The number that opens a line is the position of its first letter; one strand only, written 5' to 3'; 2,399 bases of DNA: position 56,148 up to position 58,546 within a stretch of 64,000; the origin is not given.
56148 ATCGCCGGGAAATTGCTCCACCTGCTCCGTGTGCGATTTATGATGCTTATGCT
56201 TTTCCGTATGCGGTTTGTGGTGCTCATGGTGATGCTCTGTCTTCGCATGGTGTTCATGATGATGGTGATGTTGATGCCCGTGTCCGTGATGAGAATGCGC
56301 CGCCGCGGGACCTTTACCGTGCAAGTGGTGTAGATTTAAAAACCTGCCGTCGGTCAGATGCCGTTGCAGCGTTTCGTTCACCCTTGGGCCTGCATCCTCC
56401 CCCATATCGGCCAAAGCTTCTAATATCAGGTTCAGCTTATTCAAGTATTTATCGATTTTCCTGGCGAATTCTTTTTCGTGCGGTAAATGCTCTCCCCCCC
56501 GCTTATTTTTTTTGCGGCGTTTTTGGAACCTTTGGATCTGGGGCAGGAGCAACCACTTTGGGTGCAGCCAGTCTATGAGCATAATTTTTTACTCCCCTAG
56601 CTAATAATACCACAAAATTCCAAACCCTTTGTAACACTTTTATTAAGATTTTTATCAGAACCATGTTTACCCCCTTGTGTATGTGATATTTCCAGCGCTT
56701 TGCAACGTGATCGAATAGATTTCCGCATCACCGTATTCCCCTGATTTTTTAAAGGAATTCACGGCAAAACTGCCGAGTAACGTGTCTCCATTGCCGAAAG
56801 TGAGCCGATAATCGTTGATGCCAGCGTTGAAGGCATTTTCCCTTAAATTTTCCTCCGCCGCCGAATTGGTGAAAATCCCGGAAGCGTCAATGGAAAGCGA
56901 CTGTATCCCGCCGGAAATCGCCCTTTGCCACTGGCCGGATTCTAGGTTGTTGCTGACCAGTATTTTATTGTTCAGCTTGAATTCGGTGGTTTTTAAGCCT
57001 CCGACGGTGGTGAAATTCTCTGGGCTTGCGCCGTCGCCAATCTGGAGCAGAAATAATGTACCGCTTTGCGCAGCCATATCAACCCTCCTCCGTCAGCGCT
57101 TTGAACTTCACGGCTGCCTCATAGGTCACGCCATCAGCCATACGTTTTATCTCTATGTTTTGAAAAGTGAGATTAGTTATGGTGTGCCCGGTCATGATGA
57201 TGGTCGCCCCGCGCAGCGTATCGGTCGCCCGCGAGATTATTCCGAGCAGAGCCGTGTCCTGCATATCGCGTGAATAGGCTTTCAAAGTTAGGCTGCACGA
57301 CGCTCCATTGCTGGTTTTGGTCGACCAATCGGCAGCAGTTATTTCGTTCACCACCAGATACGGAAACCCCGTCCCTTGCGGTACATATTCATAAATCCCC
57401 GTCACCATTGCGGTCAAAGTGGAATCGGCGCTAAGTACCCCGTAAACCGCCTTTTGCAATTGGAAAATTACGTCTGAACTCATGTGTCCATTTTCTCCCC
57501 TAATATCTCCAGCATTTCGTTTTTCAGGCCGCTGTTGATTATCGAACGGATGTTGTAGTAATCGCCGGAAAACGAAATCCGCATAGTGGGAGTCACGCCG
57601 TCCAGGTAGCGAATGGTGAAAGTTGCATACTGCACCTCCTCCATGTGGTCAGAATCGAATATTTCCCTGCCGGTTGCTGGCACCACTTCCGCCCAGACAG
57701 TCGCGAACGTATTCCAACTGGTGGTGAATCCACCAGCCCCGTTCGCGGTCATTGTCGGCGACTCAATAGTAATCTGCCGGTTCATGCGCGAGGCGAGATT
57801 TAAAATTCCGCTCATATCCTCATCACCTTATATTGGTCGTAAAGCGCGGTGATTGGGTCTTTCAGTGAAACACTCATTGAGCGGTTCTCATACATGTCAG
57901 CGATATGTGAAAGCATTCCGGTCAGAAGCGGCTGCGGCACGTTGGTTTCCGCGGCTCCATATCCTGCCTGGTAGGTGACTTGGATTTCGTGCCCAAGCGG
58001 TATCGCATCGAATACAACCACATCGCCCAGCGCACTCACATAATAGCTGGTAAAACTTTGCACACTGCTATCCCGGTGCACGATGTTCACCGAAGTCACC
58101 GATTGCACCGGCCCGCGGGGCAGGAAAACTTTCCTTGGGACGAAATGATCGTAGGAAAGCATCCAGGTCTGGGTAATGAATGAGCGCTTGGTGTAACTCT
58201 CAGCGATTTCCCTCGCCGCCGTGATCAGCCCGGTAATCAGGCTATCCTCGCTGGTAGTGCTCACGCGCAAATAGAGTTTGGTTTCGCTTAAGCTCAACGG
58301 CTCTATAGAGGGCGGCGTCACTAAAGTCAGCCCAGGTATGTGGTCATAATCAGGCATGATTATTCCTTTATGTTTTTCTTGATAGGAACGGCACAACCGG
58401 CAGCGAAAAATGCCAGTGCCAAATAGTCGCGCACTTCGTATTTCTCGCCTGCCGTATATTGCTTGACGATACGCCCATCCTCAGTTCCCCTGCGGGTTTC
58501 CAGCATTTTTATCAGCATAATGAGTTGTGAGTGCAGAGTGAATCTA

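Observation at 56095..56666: A histidine-rich 152-aa protein occupies the slot where the tail chaperone and tape-measure genes should be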

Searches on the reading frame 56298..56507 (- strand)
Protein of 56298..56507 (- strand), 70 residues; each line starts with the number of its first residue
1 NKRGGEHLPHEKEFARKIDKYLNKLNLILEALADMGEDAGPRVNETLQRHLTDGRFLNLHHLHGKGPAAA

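Call 80: find_related_loci(query=window:56298-56507:-, collection=viral_contigs, flank=5000)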
Query window:56298-56507:- (70 aa) in viral_contigs; peptide patterns used: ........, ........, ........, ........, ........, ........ (x = any residue, [..] = any of these).
56 stretches matched a pattern, but none encodes a relative of the query by tblastn (E <= 1e-3).

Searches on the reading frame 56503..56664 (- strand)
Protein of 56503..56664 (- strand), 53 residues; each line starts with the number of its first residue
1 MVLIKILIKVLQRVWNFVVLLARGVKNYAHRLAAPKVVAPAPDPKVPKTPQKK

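Call 5: search_protein_families(library=pfam, max_evalue=0.1, proteins=[window:56503-56664:-])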
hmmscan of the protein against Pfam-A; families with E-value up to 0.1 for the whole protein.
window:56503-56664:- (53 aa): 0 families

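Call 6: search_protein_families(library=phrogs, max_evalue=0.1, proteins=[window:56503-56664:-])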
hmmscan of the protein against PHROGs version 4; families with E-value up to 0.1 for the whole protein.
window:56503-56664:- (53 aa): 0 families

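Call 44: search_protein_families(library=ncbifam, max_evalue=1, proteins=[window:56503-56664:-])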
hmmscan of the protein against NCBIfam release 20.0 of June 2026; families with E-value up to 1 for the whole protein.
window:56503-56664:- (53 aa): 0 families

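Call 50: find_homologous_proteins(query=window:56503-56664:-, max_evalue=10)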
Query window:56503-56664:-: 1 candidates shared short words with the query, none scored E <= 10.
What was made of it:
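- Tried and rejected: The 53-aa ORF found nothing (call 50).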

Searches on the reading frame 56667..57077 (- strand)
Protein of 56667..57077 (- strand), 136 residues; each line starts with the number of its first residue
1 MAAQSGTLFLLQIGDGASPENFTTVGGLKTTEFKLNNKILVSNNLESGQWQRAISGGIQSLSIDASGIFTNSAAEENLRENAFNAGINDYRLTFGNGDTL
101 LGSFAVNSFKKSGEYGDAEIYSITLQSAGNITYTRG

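Call 5: search_protein_families(library=pfam, max_evalue=0.1, proteins=[window:56667-57077:-])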
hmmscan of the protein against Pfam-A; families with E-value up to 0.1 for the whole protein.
window:56667-57077:- (136 aa): 1 family
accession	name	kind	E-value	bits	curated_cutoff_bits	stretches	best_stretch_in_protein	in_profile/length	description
PF06199.17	Phage_tail_2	-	8.6e-27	94.2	23.8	1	3-132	1-131/132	Phage tail tube protein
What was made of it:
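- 56667..57077 (-): g9, tail tube protein, upstream neighbour. PF06199 at E 8.6e-27 (call 5).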

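Call 6: search_protein_families(library=phrogs, max_evalue=0.1, proteins=[window:56667-57077:-])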
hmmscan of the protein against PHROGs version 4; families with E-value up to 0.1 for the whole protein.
window:56667-57077:- (136 aa): 3 families
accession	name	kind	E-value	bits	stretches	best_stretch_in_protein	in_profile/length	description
phrog_1407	-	tail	1.9e-18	67.9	1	1-134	23-164/258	major tail protein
phrog_41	-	tail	0.0037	17.9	1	26-133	39-150/245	major tail protein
phrog_158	-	tail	0.026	14.9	1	43-134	63-159/376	major tail protein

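Call 45: find_related_loci(query=window:56667-57077:-, collection=metagenome_contigs, flank=4000)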
Query window:56667-57077:- (136 aa) in metagenome_contigs; peptide patterns used: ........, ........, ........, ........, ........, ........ (x = any residue, [..] = any of these).
424 stretches matched a pattern; 25 encode a relative of the query (tblastn E <= 1e-3); 25 distinct loci.
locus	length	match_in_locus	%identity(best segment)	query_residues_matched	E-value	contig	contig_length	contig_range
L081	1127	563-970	85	1-136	2e-81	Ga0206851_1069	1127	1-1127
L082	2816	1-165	89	41-95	2e-29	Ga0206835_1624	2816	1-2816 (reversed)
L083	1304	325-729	39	1-134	1e-28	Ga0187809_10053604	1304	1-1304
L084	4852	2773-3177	39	1-134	1e-26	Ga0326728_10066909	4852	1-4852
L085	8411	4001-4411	42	1-136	4e-26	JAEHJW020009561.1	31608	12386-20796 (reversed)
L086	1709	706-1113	38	1-134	3e-26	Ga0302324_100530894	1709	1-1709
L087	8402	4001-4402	38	1-133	8e-26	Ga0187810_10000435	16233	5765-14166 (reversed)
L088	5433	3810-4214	38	1-134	2e-25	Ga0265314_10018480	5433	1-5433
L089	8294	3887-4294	37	1-134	4e-25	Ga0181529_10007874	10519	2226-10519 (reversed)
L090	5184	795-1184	36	1-134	9e-25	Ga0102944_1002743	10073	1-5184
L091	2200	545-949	36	1-134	2e-24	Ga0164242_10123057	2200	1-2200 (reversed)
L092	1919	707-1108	36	1-133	1e-23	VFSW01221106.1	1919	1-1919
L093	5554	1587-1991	37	1-134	1e-21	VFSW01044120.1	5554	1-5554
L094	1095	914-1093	47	1-59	3e-13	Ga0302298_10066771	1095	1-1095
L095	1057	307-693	28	11-131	2e-8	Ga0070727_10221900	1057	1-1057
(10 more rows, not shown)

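Call 46: find_related_loci(query=window:56667-57077:-, collection=viral_contigs, flank=4000)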
Query window:56667-57077:- (136 aa) in viral_contigs; peptide patterns used: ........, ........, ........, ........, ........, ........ (x = any residue, [..] = any of these).
45 stretches matched a pattern; 18 encode a relative of the query (tblastn E <= 1e-3); 18 distinct loci.
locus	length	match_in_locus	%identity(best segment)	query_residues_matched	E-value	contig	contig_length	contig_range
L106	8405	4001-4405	39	1-134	1e-26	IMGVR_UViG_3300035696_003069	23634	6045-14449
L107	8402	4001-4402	34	1-133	3e-25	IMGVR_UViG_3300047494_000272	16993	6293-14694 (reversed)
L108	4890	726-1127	34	1-133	9e-25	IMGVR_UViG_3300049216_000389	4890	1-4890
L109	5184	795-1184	36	1-134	1e-24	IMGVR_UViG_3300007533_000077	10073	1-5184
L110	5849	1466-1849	30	1-124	3e-13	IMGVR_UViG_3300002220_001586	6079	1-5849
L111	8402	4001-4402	29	4-133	2e-10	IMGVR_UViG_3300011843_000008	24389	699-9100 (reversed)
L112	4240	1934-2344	27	6-133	1e-7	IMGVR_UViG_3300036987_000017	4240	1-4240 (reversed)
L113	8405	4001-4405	27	5-134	1e-6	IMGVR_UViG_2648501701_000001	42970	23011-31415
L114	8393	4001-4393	26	10-132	1e-5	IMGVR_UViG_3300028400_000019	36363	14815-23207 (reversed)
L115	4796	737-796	70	10-29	1e-4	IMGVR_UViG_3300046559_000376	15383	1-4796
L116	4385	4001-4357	25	11-119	3e-5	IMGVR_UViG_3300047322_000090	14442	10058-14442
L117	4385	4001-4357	25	11-119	3e-5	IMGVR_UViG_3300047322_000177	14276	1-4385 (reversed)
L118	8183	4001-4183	38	10-66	6e-5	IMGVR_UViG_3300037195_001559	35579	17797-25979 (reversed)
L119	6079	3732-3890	42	10-57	7e-5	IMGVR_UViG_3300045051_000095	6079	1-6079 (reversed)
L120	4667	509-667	42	10-57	7e-5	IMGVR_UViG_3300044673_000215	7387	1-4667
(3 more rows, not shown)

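Call 68: find_homologous_proteins(query=window:56667-57077:-, max_evalue=1e-20)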
Query window:56667-57077:- (136 aa): 6 proteins with E <= 1e-20 among 12 candidates.
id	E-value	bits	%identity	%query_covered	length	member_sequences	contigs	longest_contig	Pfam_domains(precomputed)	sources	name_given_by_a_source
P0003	7.2e-80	284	100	100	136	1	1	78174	PF06199.18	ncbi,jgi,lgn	-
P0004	2.5e-68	246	85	100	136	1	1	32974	PF06199.18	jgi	-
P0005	3.6e-35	139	53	99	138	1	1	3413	PF06199.18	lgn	-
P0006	1.7e-34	137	53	98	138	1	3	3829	PF06199.18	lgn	-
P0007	2.6e-24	104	43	100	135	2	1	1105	PF06199.18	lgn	-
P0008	6.3e-23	100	40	98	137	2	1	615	PF06199.18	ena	-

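Call 69: find_encoding_contigs(protein=P0004, flank=10000, max_places=4)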
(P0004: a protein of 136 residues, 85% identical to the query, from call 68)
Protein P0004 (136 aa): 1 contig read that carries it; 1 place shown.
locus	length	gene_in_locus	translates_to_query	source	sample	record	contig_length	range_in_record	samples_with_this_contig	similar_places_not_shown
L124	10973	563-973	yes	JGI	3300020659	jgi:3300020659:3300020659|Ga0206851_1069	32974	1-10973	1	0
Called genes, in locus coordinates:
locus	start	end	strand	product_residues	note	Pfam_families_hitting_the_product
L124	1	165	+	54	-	?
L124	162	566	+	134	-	PF11367:Tail_completion_gp17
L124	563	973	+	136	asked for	PF06199:Phage_tail_2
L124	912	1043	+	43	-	-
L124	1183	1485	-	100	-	-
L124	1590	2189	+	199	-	PF09343:DUF2460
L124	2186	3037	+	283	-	PF09931:Phage_phiJL001_Gp84_N, PF09356:Phage_BR0599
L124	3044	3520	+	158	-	-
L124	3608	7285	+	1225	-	PF22612:GH113 (faint), PF13547:GTA_TIM, PF13550:Phage-tail_3, PF23666:Rcc01698_C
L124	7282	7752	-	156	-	-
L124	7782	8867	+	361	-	PF10983:DUF2793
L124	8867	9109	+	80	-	-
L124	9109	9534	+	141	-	-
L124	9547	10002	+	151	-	PF00959:Phage_lysozyme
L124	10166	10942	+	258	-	PF07963:N_methyl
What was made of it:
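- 47003..63932 (-): The surrounding RcGTA-type head-tail-lysis cluster: terminase, portal, protease, capsid, adaptor, head completion, tail terminator, g9, slot, g12, g13, g14, g15, fibre-like genes, holin, lysozyme. Synteny from g8 to the lysozyme is shared with L124 (call 69).
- On Tape measure protein (GTA-type short tape measure): L124 has the same layout (call 69).
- Same slot in a second genome: L124 has g8, g9, a 616-bp slot, then g12-g15, fibre, holin and lysozyme (call 69).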

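Call 73: find_encoding_contigs(protein=P0005, flank=5000, max_places=3)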
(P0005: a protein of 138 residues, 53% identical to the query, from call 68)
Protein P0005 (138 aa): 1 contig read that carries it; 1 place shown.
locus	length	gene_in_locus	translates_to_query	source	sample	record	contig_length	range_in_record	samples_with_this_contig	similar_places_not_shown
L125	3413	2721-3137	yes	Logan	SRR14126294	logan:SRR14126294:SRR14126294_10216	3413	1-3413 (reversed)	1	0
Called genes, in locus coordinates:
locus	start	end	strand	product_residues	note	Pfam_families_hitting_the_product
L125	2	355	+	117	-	?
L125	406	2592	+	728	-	PF07715:Plug, PF00593:TonB_dep_Rec_b-barrel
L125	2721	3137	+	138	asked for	PF06199:Phage_tail_2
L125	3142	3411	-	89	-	?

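Call 74: find_encoding_contigs(protein=P0006, flank=5000, max_places=3)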
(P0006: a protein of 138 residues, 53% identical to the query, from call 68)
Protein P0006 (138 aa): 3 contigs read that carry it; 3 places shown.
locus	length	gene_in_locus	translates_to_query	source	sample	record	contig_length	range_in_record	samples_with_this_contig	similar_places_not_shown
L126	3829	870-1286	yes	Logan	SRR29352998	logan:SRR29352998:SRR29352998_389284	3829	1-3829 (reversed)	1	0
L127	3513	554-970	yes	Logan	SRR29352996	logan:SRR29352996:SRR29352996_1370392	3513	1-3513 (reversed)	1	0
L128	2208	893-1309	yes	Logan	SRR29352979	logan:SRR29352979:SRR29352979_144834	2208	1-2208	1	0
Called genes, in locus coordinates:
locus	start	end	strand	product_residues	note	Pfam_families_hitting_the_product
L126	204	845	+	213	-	-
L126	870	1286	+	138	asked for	PF06199:Phage_tail_2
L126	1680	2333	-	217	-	-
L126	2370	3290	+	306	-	-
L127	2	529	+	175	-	?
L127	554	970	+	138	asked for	PF06199:Phage_tail_2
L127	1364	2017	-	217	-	-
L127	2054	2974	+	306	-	-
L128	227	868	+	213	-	-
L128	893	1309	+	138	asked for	PF06199:Phage_tail_2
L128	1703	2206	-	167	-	?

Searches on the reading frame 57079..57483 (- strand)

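Call 5: search_protein_families(library=pfam, max_evalue=0.1, proteins=[window:57079-57483:-])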
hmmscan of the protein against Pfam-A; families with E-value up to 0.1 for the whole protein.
window:57079-57483:- (134 aa): 1 family
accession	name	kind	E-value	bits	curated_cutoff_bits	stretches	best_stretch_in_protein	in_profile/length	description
PF11367.14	Tail_completion_gp17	-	1.7e-20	73.9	24.5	1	11-132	1-124/124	Tail completion protein gp17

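Call 6: search_protein_families(library=phrogs, max_evalue=0.1, proteins=[window:57079-57483:-])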
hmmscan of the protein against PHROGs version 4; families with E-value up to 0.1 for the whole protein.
window:57079-57483:- (134 aa): 1 family
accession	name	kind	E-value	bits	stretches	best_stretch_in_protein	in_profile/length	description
phrog_176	-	connector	2e-16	61.2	1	8-129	8-128/131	tail terminator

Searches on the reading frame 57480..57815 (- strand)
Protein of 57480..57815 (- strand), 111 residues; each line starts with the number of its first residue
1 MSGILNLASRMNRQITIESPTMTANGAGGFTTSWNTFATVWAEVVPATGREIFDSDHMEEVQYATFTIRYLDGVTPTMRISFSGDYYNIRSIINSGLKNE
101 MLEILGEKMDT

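Call 5: search_protein_families(library=pfam, max_evalue=0.1, proteins=[window:57480-57815:-])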
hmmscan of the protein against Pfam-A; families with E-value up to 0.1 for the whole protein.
window:57480-57815:- (111 aa): 2 families
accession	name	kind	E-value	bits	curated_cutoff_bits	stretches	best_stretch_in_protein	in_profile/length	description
PF05521.18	Phage_HCP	-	1.2e-25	90.6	25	1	8-105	3-102/106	Phage head completion protein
PF21852.1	DUF6911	-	0.036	14.3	24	1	34-108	24-98/128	Family of unknown function (DUF6911)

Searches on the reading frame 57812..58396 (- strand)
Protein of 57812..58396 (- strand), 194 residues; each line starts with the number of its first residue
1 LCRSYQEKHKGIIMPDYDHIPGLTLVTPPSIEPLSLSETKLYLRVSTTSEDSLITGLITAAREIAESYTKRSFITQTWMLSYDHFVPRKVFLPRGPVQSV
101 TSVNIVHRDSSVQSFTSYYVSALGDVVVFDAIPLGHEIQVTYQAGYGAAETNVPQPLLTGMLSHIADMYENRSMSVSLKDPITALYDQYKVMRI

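Call 5: search_protein_families(library=pfam, max_evalue=0.1, proteins=[window:57812-58396:-])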
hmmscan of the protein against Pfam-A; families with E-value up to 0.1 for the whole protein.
window:57812-58396:- (194 aa): 1 family
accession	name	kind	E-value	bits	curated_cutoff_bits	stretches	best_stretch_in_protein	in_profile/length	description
PF05135.19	Phage_connect_1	-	1.5e-07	32.1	21.2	1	35-103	3-60/101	Phage gp6-like head-tail connector protein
